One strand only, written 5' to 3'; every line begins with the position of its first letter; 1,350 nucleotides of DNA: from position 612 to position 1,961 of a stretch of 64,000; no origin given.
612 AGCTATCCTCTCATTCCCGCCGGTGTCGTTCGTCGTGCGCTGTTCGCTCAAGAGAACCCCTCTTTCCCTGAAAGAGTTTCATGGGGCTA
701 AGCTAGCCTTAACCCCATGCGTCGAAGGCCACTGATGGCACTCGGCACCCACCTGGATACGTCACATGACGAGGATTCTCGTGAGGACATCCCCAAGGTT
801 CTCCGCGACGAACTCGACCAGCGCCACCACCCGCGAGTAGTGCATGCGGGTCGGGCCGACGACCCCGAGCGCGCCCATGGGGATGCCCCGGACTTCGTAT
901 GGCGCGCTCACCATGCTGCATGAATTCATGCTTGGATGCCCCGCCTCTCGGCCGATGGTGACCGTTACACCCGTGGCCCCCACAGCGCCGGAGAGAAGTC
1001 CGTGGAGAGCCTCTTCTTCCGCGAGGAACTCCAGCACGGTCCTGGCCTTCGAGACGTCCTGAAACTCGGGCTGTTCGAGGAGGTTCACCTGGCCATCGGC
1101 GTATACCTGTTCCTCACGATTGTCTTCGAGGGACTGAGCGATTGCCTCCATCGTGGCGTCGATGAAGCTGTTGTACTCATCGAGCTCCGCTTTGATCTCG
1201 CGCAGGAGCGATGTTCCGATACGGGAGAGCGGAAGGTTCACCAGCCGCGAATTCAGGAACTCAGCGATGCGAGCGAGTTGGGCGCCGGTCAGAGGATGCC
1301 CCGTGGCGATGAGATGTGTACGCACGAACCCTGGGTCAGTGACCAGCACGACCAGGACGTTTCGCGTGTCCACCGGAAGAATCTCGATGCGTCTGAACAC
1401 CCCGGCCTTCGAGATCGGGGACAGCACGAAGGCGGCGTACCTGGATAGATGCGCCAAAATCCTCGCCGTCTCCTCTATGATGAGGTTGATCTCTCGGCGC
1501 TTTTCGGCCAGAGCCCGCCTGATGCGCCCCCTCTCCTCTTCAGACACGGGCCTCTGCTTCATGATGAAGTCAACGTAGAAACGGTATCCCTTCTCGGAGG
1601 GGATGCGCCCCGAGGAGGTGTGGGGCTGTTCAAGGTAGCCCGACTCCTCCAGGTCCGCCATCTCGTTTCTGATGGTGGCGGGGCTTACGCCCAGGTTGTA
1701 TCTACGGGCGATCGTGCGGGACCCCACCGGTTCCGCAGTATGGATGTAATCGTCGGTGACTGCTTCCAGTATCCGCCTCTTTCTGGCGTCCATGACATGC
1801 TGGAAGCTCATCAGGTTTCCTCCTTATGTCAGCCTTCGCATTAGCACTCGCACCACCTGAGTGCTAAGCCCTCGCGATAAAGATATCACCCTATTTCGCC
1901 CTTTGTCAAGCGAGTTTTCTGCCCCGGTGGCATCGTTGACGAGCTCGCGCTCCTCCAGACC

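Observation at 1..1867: Archaeal-type (group II) chaperonin directly downstream of hrcA with a perfect CIRCE element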

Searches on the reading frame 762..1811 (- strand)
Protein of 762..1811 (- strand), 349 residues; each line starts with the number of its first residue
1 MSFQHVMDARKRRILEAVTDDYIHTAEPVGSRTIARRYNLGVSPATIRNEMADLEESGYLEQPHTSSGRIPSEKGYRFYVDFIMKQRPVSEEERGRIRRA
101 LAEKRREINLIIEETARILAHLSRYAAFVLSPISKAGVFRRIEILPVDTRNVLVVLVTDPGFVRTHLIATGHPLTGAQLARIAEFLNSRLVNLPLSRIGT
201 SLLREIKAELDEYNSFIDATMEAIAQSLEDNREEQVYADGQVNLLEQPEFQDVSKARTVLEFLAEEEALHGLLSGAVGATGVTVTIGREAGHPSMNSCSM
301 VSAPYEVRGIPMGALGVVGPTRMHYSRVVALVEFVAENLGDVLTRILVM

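Call 5: find_encoding_contigs(protein=window:762-1811:-, flank=10000, max_places=6)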
Protein window:762-1811:- (349 aa): 3 contigs read that carry it; 2 places shown.
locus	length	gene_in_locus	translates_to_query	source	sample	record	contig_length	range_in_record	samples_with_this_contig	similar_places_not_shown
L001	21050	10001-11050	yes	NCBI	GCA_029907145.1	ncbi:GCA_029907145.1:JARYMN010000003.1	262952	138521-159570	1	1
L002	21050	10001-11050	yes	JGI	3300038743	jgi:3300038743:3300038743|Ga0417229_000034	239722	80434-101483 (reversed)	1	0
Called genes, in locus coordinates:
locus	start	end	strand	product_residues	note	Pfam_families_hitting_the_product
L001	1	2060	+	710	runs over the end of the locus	-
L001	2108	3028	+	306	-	PF00528:BPD_transp_1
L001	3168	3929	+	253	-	PF00528:BPD_transp_1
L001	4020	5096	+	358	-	PF06144:DNA_pol3_delta, PF21694:DNA_pol3_delta_C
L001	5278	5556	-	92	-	PF01649:Ribosomal_S20p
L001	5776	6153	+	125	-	-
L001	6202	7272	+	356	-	PF03418:Peptidase_A25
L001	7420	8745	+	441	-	PF07454:SpoIIP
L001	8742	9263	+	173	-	-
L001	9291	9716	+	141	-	-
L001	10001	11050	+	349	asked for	PF01628:HrcA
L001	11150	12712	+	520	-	PF00118:Cpn60_TCP1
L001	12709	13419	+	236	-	PF01025:GrpE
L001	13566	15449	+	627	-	PF00012:HSP70, PF06723:MreB_Mbl, PF00012:HSP70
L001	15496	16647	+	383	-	PF00226:DnaJ, PF01556:DnaJ_C, PF00684:DnaJ_CXXCXGXG, PF27439:DnaJ_C_2 (weak)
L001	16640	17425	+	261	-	PF20260:PUA_4, PF04452:Methyltrans_RNA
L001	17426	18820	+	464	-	PF00919:UPF0004, PF04055:Radical_SAM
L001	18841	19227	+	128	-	PF11969:DcpS_C, PF01230:HIT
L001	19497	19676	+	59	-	PF01165:Ribosomal_S21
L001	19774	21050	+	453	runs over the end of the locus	PF25145:NfeD1b_N, PF24961:NfeD_membrane, PF01957:NfeD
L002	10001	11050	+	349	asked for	PF01628:HrcA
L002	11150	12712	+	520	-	PF00118:Cpn60_TCP1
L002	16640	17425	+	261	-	PF20260:PUA_4, PF04452:Methyltrans_RNA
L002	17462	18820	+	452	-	PF00919:UPF0004, PF04055:Radical_SAM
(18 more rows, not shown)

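Call 8: search_protein_families(library=pfam, proteins=[L001:11150-12709:+, window:762-1811:-], max_evalue=0.01)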
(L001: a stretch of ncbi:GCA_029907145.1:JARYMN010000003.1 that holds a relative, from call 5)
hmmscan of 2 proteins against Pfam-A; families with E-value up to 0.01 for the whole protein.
L001:11150-12709:+ (520 aa): 1 family
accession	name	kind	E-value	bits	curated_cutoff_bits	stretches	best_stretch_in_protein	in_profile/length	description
PF00118.29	Cpn60_TCP1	-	4.9e-104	349.2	34.3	1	29-508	1-489/490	TCP-1/cpn60 chaperonin family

window:762-1811:- (349 aa): 5 families
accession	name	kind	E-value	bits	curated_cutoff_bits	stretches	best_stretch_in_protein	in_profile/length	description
PF01628.27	HrcA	-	1.8e-63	214.8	22.2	1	111-329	3-215/215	HrcA protein C terminal domain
PF08279.18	HTH_11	-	0.0015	18.8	25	0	40-59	25-44/55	HTH domain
PF03444.21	HrcA_DNA-bdg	-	0.0032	17.5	21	0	11-76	6-70/79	Winged helix-turn-helix transcription repressor, HrcA DNA-binding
PF01726.22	LexA_DNA_bind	-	0.0042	17.3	23.7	0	9-63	6-59/65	LexA DNA binding domain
PF09339.16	HTH_IclR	-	0.007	16.6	22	0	26-62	16-50/52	IclR helix-turn-helix domain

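Call 9: search_protein_families(library=ncbifam, proteins=[L001:11150-12709:+, window:762-1811:-], max_evalue=0.01)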
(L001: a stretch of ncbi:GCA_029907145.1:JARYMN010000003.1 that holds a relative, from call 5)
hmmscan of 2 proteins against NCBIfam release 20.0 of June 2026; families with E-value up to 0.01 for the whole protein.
L001:11150-12709:+ (520 aa): 19 families
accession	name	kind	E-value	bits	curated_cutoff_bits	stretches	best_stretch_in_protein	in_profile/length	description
NF041083.2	thermosome_beta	equivalog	1.5e-82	278.3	400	1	17-505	17-517/520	thermosome subunit beta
TIGR02339.1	thermosome_arch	subfamily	2.5e-80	270.7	671.1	1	17-506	16-519/521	thermosome subunit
NF041082.2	thermosome_alpha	equivalog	5.1e-80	269.8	450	1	18-506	18-517/519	thermosome subunit alpha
TIGR02340.1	chap_CCT_alpha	equivalog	4.2e-68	230.4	800.2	1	21-512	16-534/536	T-complex protein 1 subunit alpha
TIGR02343.1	chap_CCT_epsi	equivalog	2.8e-63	214.3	710.5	1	16-507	26-531/532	T-complex protein 1 subunit epsilon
TIGR02345.1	chap_CCT_eta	equivalog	1.4e-58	198.5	669.2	2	258-508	273-521/523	T-complex protein 1 subunit eta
TIGR02342.1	chap_CCT_delta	equivalog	2e-56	191.6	695.35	1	20-507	12-516/517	T-complex protein 1 subunit delta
TIGR02344.1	chap_CCT_gamma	equivalog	4.7e-56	190.4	553.45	1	18-506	17-521/526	T-complex protein 1 subunit gamma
NF009487.0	PRK12849.1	subfamily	1.3e-50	172.2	352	2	354-514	375-529/543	chaperonin GroEL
TIGR02346.1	chap_CCT_theta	equivalog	5.9e-49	166.9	455.9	2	256-507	268-519/531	T-complex protein 1 subunit theta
TIGR02341.1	chap_CCT_beta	equivalog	9.8e-47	159.7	522.15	1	17-508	14-515/519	T-complex protein 1 subunit beta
NF000592.1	PRK00013.1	subfamily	2.1e-43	148.6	397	2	354-506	374-521/524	chaperonin GroEL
TIGR02348.1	GroEL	equivalog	6.9e-42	143.6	582.1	2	331-509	353-524/526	chaperonin GroEL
NF009488.0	PRK12850.1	subfamily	1.1e-40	139.7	475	2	346-515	372-532/544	chaperonin GroEL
NF009489.0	PRK12851.1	subfamily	1e-38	133.1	464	2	347-511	373-527/541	chaperonin GroEL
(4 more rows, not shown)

window:762-1811:- (349 aa): 4 families
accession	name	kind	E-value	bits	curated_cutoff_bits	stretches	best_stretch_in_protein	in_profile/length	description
TIGR00331.1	hrcA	equivalog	3.4e-101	339.2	197.2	1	9-341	2-336/338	heat-inducible transcriptional repressor HrcA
NF003033.0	PRK03911.1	equivalog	1.3e-16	61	248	1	9-102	5-99/264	HrcA family transcriptional regulator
NF041397.1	TranRegGlpR_Halo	equivalog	0.00049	19.8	300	1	8-73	4-60/253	HTH-type transcriptional regulator GlpR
TIGR01057.1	topA_arch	equivalog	0.0098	14.1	458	0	40-99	288-346/618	DNA topoisomerase I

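Call 10: search_solved_structures(query=L001:11150-12709:+, max_evalue=0.001, show_alignments=1)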
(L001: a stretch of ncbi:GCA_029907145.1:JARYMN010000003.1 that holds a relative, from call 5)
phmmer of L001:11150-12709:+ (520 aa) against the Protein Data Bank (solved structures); distinct sequences matched with E-value up to 0.001: 164 (the best 60 are shown).
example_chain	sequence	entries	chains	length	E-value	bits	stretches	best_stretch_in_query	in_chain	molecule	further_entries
9rwq_N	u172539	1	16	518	1.4e-166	558.1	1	5-511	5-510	Ancestral Group II Chaperonin (ACII)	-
5x9u_A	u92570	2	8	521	1.2e-122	413.3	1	13-511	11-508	Thermosome, alpha subunit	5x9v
9rwp_A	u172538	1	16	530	1.6e-77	264.5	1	18-508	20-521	Ancestral Group II Chaperonin (ACII)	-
1q3r_A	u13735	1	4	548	3.7e-63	217.2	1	22-509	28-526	Thermosome alpha subunit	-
1q3s_A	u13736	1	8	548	1.2e-62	215.5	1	22-509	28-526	Thermosome alpha subunit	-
1q2v_A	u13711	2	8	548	4.9e-62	213.5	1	22-509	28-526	Thermosome alpha subunit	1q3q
5w79_A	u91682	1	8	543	7.4e-60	206.3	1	22-507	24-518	Chaperonin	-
3j1e_A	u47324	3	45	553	1.1e-59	205.7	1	14-519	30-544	Chaperonin beta subunit | Chaperonin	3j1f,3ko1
3rus_A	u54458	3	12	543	3.9e-59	203.9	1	22-507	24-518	Chaperonin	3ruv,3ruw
7r9e_J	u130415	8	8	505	4.7e-59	203.7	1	22-506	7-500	Chaperonin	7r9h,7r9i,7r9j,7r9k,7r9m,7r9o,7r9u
7rak_U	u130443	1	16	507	4.7e-59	203.7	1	22-506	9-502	Chaperonin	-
3j3x_A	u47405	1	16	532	5e-59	203.6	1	22-507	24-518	Chaperonin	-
3izi_A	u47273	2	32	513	5.2e-59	203.5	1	22-505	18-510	Chaperonin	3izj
1a6d_A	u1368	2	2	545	5.6e-59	203.4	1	18-510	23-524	THERMOSOME (ALPHA SUBUNIT)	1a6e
3kfb_A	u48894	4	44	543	5.8e-59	203.4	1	22-507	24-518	Chaperonin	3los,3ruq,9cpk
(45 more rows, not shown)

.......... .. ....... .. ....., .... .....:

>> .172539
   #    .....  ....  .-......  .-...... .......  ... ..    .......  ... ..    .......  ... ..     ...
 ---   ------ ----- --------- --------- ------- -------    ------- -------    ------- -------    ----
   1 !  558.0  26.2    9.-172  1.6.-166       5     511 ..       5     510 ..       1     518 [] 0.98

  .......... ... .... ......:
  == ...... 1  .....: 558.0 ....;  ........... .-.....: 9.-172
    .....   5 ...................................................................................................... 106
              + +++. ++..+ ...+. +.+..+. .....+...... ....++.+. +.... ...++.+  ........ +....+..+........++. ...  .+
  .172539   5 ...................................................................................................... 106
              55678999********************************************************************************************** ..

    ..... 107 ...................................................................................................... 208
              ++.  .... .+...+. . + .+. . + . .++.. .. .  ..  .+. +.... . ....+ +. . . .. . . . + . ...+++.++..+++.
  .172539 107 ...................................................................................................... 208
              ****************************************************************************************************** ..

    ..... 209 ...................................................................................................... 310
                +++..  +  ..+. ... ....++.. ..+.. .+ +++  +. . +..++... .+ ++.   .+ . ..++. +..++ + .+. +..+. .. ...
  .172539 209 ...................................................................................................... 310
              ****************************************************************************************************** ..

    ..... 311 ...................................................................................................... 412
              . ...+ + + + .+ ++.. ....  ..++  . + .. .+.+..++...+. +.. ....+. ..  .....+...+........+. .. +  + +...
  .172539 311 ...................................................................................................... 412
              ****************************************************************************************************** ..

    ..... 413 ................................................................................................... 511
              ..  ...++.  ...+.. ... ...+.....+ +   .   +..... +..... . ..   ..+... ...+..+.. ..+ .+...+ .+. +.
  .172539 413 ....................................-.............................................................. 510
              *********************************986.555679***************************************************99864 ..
